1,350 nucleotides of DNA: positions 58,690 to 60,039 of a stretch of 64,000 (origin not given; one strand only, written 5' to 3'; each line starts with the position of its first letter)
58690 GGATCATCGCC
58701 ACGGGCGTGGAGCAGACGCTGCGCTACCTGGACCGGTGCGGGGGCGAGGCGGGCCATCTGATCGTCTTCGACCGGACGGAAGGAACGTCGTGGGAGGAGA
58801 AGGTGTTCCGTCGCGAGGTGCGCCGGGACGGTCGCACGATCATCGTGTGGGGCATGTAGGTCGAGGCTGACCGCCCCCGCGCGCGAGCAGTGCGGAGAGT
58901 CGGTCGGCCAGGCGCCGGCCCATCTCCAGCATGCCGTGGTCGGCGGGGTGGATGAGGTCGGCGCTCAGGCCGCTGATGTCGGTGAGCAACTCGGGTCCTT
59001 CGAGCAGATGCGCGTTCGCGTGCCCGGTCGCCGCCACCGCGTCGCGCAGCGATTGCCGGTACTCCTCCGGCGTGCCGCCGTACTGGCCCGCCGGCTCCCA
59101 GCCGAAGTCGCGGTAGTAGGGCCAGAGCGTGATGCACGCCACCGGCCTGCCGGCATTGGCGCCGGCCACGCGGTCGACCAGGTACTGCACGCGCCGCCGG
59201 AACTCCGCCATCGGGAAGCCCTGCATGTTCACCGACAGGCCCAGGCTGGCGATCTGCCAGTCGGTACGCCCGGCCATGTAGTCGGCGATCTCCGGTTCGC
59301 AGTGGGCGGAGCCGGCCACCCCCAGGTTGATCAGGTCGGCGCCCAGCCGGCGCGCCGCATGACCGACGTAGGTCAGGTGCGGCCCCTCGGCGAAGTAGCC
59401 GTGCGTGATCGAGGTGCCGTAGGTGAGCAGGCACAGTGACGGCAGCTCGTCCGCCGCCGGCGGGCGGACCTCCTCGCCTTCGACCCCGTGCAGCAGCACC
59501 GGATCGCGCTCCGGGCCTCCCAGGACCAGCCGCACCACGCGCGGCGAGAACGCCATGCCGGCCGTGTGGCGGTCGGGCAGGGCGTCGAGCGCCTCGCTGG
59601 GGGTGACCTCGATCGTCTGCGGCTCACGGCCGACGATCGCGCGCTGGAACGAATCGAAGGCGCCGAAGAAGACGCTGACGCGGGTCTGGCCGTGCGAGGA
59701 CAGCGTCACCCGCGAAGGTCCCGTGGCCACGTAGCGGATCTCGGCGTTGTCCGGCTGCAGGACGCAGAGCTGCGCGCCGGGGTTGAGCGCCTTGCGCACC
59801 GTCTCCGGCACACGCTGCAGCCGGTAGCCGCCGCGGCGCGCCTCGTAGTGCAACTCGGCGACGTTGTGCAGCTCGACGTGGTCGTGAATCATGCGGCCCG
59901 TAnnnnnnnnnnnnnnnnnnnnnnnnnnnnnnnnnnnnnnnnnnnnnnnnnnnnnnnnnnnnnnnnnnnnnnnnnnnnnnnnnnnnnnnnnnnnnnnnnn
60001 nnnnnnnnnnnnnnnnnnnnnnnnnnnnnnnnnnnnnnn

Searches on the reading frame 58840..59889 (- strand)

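Call 29: search_protein_families(library=pfam, proteins=[window:58840-59889:-], max_evalue=0.001)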
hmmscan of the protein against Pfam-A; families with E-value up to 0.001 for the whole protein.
window:58840-59889:- (349 aa): 2 families
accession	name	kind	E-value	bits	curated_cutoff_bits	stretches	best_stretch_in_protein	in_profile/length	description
PF14606.12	Lipase_GDSL_3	-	1.2e-11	45.7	27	1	155-323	5-169/178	GDSL-like Lipase/Acylhydrolase family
PF13472.12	Lipase_GDSL_2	-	3.9e-08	34.4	32.9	1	157-319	2-175/178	GDSL-like Lipase/Acylhydrolase family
